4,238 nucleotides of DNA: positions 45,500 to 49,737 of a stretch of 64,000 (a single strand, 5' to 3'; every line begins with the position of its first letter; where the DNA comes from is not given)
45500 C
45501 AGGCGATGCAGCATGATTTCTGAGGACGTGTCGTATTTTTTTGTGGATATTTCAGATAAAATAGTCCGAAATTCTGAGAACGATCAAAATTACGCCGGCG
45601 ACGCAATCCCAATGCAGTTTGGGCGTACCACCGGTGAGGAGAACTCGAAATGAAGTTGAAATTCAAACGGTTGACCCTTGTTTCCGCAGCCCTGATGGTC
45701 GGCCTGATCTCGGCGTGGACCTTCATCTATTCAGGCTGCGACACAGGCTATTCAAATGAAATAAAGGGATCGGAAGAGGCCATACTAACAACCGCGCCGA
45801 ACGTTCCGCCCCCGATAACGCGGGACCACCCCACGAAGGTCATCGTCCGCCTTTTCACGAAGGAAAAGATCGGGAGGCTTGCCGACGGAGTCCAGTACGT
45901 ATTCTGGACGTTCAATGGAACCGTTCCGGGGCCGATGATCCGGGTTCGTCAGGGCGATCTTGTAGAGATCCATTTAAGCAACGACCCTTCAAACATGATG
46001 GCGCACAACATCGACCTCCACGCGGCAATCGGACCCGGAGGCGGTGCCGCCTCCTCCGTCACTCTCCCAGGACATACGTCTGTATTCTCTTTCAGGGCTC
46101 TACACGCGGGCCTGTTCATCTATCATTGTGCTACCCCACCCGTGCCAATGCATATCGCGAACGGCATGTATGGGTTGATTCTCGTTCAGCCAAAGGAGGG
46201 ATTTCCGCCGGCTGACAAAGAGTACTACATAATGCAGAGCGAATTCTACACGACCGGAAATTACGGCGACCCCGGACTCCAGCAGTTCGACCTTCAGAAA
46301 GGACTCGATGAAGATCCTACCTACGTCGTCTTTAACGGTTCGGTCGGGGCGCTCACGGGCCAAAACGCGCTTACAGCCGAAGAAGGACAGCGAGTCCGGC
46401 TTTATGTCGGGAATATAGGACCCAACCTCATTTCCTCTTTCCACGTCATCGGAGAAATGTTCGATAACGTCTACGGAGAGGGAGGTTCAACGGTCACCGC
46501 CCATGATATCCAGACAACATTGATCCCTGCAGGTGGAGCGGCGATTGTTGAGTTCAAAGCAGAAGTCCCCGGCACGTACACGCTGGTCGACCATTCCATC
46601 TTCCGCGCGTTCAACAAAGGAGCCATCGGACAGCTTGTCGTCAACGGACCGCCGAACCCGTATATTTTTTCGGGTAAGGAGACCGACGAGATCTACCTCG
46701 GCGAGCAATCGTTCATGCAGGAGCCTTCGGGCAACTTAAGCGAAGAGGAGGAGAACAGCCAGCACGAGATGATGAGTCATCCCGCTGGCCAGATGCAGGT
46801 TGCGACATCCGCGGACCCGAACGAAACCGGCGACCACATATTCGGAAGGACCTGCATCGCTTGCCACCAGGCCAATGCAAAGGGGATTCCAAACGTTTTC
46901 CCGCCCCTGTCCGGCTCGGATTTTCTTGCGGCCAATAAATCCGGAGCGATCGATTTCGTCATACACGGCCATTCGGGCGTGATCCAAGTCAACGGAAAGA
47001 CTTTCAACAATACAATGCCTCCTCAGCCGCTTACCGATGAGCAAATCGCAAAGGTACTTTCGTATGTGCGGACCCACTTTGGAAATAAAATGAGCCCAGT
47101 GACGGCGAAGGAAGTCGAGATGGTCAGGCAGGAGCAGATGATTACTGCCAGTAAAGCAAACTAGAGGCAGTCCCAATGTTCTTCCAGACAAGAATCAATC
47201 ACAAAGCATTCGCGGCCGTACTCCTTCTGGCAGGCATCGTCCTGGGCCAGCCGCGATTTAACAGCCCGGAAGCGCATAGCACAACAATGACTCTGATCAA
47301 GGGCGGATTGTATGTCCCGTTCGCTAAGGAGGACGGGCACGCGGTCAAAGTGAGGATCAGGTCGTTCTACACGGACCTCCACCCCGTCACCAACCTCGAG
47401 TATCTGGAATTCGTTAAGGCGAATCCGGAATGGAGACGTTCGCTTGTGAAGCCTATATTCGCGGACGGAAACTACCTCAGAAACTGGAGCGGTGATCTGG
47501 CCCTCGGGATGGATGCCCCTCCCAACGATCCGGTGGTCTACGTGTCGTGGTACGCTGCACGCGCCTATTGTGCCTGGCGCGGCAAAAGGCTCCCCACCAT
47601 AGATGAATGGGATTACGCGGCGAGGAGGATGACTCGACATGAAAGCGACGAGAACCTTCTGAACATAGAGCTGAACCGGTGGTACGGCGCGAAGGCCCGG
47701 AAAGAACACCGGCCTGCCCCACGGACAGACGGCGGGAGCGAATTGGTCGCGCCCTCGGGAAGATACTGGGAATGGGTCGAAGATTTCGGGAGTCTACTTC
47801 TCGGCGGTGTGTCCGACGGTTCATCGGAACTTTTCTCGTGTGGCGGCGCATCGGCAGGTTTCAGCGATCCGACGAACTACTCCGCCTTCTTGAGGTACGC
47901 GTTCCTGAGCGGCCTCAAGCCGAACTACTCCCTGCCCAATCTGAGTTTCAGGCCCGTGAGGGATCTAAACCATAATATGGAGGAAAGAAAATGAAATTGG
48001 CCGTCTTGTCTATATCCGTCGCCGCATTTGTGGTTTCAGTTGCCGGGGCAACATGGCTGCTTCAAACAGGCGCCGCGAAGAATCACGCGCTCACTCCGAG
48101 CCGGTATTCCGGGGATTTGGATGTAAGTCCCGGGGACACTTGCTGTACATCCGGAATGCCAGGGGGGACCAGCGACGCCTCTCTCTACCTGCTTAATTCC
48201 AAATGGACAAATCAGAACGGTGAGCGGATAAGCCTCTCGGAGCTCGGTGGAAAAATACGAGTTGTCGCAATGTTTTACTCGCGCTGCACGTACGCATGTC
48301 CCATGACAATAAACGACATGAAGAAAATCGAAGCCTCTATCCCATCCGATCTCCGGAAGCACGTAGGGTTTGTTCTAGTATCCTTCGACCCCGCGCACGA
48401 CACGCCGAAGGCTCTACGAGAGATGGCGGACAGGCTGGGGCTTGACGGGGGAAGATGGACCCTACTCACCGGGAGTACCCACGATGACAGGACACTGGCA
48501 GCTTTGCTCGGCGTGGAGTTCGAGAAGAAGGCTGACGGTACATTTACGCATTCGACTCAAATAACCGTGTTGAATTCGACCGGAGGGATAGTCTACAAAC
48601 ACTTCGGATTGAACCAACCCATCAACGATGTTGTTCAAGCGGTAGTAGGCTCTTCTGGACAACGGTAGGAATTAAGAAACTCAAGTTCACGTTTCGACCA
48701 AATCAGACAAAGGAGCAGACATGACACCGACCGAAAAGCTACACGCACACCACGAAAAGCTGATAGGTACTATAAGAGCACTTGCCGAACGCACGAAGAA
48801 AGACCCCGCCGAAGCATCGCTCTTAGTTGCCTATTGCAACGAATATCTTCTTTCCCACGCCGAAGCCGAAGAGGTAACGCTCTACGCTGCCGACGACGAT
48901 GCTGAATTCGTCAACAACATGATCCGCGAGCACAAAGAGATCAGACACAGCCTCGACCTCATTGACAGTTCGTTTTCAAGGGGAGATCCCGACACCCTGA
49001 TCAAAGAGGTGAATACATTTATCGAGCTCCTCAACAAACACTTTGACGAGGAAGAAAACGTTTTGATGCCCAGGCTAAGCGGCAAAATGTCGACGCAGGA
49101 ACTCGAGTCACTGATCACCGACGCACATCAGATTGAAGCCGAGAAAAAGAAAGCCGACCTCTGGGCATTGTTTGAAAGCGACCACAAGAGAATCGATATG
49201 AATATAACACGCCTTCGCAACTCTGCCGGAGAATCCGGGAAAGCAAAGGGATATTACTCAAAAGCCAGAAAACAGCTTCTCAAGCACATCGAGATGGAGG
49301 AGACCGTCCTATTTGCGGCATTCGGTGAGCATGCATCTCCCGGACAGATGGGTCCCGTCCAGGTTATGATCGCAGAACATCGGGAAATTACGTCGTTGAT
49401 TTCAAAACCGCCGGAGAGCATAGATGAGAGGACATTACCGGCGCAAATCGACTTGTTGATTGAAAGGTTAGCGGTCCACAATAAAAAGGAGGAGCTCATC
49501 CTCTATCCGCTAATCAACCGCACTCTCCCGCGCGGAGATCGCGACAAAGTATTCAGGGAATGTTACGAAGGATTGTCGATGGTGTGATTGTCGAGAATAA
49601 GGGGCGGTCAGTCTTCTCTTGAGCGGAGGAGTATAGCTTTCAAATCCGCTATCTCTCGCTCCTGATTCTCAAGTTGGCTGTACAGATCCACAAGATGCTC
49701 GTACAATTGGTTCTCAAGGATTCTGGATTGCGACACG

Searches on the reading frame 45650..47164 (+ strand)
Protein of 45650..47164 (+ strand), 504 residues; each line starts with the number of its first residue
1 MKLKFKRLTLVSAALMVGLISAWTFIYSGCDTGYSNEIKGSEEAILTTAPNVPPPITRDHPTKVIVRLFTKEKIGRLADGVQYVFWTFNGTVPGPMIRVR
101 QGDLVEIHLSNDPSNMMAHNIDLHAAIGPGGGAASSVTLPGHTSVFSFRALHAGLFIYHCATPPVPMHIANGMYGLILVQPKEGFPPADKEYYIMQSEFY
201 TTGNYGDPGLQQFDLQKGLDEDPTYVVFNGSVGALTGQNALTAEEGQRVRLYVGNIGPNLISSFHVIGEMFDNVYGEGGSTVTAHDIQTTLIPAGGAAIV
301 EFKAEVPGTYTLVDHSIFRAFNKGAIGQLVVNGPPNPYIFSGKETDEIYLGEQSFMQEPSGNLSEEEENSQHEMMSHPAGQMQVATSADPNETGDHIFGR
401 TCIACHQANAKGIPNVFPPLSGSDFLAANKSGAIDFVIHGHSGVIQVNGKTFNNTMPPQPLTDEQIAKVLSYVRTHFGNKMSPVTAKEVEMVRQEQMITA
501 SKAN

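Call 91: search_protein_families(library=pfam, proteins=[window:45650-47164:+], max_evalue=0.00001)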
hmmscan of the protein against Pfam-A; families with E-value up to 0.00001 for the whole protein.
window:45650-47164:+ (504 aa): 4 families
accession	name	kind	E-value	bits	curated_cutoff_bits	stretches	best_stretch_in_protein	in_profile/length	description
PF07732.21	Cu-oxidase_3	-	3.7e-14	53.3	21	1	79-183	11-118/119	Multicopper oxidase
PF07731.20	Cu-oxidase_2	-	1.5e-10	41.4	20.4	0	225-312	23-115/137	Multicopper oxidase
PF00034.26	Cytochrom_C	-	2.8e-10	41.8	21.3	1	393-475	3-88/90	Cytochrome c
PF13442.11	Cytochrome_CBB3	-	2.2e-06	28.4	27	1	392-473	4-68/68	Cytochrome C oxidase, cbb3-type, subunit III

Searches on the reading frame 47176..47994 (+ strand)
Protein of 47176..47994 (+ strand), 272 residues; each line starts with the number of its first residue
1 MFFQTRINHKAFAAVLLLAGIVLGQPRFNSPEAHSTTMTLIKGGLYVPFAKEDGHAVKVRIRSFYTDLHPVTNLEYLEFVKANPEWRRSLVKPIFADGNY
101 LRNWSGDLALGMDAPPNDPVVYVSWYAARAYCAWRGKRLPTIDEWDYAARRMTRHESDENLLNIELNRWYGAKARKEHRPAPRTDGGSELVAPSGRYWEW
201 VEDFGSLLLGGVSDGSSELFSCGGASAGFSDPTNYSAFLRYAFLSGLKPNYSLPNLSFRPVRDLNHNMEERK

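Call 91: search_protein_families(library=pfam, proteins=[window:47176-47994:+], max_evalue=0.00001)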
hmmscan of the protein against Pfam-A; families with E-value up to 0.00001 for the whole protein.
window:47176-47994:+ (272 aa): 1 family
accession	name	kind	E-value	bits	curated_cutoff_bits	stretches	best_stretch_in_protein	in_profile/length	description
PF03781.23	FGE-sulfatase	-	4.8e-25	89.1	23.3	1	37-212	4-185/255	Sulfatase-modifying factor enzyme 1-like domain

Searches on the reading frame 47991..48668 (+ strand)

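Call 91: search_protein_families(library=pfam, proteins=[window:47991-48668:+], max_evalue=0.00001)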
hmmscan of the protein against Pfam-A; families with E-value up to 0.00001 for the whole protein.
window:47991-48668:+ (225 aa): 1 family
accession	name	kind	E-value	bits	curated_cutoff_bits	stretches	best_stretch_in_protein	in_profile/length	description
PF02630.20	SCO1-SenC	-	9.5e-18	64.9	22.8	1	73-198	7-132/134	SCO1/SenC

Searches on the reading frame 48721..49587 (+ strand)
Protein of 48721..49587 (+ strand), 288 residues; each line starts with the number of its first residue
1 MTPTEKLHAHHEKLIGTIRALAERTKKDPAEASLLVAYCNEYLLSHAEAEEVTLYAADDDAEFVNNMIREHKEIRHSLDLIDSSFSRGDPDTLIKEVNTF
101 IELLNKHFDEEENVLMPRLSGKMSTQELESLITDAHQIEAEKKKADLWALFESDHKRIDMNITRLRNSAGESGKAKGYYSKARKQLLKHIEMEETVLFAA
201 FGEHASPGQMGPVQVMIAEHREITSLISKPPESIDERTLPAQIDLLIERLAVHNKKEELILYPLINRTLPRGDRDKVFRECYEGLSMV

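Call 91: search_protein_families(library=pfam, proteins=[window:48721-49587:+], max_evalue=0.00001)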
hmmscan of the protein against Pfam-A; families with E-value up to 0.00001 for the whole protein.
window:48721-49587:+ (288 aa): 1 family
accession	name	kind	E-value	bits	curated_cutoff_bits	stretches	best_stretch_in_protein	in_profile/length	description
PF01814.28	Hemerythrin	-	1.8e-30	106.4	25.3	2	148-265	3-127/127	Hemerythrin HHE cation binding domain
